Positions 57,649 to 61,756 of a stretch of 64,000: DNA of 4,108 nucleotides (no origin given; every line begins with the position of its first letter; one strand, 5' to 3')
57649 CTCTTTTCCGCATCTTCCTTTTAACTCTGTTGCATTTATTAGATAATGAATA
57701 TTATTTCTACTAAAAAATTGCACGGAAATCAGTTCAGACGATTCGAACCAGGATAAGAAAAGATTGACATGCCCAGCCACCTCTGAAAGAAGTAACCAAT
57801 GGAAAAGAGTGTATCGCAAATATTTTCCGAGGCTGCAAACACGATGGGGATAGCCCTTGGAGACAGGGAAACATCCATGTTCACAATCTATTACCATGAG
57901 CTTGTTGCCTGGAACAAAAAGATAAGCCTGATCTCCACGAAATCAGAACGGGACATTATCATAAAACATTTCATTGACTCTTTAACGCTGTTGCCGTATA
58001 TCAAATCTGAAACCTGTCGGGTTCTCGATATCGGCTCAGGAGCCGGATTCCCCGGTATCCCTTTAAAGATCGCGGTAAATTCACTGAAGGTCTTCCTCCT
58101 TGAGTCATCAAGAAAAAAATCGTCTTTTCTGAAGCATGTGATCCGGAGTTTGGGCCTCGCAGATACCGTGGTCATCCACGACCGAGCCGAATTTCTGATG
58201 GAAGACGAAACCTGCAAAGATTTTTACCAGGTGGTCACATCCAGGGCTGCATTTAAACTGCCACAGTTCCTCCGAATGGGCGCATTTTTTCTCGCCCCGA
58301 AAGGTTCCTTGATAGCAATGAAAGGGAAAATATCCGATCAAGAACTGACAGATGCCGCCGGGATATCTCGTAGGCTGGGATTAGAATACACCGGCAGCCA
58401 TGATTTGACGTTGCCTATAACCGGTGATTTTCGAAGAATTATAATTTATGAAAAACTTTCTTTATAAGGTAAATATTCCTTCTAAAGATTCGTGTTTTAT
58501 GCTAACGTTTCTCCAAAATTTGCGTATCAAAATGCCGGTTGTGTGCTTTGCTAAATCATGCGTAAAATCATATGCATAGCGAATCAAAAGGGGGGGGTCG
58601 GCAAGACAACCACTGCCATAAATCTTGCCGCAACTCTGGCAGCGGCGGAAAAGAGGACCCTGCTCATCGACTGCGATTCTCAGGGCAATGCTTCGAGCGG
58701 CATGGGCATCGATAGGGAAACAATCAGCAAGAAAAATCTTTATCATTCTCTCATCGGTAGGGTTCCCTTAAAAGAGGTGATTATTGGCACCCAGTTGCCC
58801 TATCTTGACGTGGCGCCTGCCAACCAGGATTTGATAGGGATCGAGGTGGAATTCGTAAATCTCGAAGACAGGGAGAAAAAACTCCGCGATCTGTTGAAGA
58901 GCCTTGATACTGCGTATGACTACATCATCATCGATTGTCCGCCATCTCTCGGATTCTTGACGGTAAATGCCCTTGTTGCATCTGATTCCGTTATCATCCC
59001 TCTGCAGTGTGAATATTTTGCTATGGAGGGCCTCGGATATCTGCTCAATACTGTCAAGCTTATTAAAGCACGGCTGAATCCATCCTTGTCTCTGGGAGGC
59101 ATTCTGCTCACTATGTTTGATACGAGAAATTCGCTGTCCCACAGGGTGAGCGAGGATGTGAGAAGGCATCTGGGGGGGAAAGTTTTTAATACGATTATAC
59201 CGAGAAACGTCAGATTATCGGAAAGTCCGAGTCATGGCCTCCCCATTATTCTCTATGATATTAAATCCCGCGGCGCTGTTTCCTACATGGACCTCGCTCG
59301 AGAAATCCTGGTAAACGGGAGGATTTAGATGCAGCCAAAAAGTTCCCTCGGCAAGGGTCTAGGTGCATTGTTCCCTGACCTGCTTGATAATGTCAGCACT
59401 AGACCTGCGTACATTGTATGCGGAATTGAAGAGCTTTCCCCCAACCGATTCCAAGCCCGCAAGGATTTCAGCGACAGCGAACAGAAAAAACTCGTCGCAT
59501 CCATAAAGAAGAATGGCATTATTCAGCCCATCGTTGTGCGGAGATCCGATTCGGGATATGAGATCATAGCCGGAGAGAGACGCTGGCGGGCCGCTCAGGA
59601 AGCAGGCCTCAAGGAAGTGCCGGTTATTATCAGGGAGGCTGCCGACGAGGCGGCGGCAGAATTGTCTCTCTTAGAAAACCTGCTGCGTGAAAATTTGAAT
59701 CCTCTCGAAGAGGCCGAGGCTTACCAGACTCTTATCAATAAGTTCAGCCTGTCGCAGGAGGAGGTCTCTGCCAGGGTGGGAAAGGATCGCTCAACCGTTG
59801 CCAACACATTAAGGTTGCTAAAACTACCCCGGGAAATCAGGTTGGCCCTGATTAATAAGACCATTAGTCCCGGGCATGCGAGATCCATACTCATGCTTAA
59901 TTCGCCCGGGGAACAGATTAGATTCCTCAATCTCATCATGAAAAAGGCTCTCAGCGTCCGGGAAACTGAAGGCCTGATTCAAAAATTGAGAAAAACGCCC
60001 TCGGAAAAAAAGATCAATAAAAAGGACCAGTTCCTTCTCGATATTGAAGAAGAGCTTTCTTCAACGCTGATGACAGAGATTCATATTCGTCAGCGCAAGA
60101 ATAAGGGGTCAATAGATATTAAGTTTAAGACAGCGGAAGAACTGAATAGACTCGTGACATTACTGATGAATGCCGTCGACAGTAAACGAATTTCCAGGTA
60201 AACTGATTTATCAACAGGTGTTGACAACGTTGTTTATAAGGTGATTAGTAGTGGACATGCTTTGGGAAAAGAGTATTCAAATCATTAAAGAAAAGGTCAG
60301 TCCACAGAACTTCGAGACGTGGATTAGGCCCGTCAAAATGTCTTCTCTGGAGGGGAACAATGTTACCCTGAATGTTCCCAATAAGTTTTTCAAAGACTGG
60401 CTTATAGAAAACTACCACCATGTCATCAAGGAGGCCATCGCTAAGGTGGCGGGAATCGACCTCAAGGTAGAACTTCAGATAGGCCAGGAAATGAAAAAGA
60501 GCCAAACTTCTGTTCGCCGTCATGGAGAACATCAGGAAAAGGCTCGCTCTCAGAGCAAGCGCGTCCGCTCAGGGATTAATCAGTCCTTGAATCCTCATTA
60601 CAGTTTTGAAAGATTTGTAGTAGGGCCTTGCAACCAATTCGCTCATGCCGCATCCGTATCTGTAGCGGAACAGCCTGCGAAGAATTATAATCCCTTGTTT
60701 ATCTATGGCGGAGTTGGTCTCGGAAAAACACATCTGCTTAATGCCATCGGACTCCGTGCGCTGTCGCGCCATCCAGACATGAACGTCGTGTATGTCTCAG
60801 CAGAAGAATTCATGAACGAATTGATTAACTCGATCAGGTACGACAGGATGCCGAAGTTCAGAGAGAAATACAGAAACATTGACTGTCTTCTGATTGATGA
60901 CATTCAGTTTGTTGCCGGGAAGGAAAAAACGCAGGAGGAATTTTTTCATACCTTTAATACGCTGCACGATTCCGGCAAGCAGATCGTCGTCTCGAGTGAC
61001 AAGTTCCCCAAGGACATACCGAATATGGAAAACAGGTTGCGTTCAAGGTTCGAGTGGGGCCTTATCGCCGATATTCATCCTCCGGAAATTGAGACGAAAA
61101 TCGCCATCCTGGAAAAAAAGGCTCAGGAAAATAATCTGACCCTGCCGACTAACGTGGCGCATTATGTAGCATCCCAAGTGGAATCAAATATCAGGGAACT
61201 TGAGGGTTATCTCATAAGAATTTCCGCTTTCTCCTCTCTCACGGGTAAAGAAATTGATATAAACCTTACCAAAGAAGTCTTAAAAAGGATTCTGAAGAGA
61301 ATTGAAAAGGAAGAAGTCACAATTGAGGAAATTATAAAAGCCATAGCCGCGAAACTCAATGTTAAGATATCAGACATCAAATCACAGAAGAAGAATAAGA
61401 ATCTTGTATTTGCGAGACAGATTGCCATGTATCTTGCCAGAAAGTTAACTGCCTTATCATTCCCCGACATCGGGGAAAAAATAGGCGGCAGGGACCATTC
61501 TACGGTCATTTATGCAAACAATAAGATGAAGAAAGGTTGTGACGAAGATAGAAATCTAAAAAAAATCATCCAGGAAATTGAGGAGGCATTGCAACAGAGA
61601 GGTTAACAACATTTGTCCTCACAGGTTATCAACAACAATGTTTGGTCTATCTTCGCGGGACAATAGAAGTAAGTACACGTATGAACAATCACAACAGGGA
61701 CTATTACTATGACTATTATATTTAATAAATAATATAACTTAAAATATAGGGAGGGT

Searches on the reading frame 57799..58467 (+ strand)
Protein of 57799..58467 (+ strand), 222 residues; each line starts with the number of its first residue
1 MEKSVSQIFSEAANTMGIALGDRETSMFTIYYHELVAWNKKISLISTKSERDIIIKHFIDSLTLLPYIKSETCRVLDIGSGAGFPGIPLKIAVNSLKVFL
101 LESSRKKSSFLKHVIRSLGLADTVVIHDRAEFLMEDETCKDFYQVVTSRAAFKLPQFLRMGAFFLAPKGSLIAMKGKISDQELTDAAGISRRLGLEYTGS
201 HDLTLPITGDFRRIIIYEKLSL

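Call 59: search_protein_families(library=pfam, proteins=[window:57799-58467:+], max_evalue=0.0001)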
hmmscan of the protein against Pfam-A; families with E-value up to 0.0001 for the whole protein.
window:57799-58467:+ (222 aa): 1 family
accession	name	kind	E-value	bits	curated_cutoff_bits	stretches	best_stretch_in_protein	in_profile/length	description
PF02527.21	GidB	-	1.4e-42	145.6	27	1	27-185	4-158/184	rRNA small subunit methyltransferase G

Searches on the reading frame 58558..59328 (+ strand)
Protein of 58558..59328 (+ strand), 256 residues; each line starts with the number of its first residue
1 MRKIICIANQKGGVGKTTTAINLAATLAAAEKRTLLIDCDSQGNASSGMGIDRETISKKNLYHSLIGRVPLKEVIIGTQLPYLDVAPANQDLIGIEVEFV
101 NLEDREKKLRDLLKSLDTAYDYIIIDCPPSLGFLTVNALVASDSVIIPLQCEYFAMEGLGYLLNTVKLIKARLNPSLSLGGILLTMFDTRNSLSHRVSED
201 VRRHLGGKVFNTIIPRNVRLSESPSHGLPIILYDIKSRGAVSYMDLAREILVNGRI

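Call 59: search_protein_families(library=pfam, proteins=[window:58558-59328:+], max_evalue=0.0001)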
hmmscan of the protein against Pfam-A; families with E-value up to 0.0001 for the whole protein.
window:58558-59328:+ (256 aa): 7 families
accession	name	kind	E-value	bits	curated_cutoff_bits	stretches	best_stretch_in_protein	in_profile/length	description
PF13614.12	AAA_31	-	2.7e-66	223.3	27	1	3-178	2-176/177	AAA domain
PF01656.29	CbiA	-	4.2e-27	95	25.4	1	5-230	1-125/125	CobQ/CobB/MinD/ParA nucleotide binding domain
PF10609.15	ParA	-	2.1e-11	44.2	27.1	1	2-53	3-55/246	NUBPL iron-transfer P-loop NTPase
PF09140.17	MipZ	-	4.5e-11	43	20.7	1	4-45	2-43/262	ATPase MipZ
PF06564.18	CBP_BcsQ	-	6.6e-08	32.8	21.3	1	3-248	2-231/234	Cellulose biosynthesis protein BcsQ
PF00142.24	Fer4_NifH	-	1.7e-07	31.5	25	1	10-46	7-43/271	4Fe-4S iron sulfur cluster binding proteins, NifH/frxC family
PF02374.21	ArsA_ATPase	-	3.3e-06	27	24.3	1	10-46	8-44/305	Anion-transporting ATPase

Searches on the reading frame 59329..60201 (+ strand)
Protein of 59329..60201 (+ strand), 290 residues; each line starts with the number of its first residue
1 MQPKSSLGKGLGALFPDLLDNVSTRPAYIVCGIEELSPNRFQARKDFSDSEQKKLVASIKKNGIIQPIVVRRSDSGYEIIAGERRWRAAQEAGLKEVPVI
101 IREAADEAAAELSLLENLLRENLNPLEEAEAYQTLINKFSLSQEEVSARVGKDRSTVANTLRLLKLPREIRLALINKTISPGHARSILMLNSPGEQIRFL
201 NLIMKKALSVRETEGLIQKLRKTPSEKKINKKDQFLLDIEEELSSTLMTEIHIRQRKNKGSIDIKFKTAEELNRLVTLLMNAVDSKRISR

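Call 59: search_protein_families(library=pfam, proteins=[window:59329-60201:+], max_evalue=0.0001)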
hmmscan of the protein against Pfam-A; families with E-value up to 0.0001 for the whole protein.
window:59329-60201:+ (290 aa): 3 families
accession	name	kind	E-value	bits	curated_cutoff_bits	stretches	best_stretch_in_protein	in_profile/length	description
PF17762.8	HTH_ParB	-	3.8e-36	123.8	22.6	1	121-221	1-101/102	ParB HTH domain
PF02195.25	ParB_N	-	1.1e-32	112.4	26.3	1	33-118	8-94/95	ParB N-terminal domain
PF23552.2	ParB_C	-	9.5e-07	28.6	23.8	1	232-277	1-47/50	ParB dimerisation domain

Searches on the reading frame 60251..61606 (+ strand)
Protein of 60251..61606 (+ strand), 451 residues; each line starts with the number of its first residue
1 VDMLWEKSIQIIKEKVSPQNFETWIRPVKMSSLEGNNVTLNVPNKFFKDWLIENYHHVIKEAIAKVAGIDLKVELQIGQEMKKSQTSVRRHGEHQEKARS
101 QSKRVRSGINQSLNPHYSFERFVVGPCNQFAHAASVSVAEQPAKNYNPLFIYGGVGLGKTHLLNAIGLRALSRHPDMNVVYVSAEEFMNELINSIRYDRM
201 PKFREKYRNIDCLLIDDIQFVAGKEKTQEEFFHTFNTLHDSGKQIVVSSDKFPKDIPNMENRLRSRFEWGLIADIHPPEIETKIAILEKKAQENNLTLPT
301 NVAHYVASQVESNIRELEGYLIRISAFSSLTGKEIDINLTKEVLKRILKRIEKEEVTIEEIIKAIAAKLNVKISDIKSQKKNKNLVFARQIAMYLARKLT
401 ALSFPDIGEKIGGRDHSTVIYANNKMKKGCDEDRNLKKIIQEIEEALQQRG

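Call 59: search_protein_families(library=pfam, proteins=[window:60251-61606:+], max_evalue=0.0001)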
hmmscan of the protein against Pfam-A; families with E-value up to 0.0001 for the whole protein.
window:60251-61606:+ (451 aa): 7 families
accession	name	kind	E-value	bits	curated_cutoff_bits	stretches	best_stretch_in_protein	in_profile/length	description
PF00308.24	Bac_DnaA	-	2.3e-73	246.2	23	1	113-273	1-161/162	Bacterial DnaA ATPAse domain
PF08299.17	Bac_DnaA_C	-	2.3e-28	98.4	31.5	1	358-425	1-68/69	Bacterial dnaA protein helix-turn-helix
PF11638.13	DnaA_N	-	4.6e-18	65.1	24.6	1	4-64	3-64/65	DnaA N-terminal domain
PF01695.23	IstB_IS21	-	6.2e-09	36.1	24.1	1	146-251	92-195/238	IstB-like ATP binding protein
PF22688.2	Hda_lid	-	3.7e-05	24.1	27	0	281-344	2-65/65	Hda, lid domain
PF01637.24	ATPase_2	-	3.7e-05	24.1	33.2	0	145-256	19-123/225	ATPase domain predominantly from Archaea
PF00004.35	AAA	-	7.6e-05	23.6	21.2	0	150-258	2-116/131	ATPase family associated with various cellular activities (AAA)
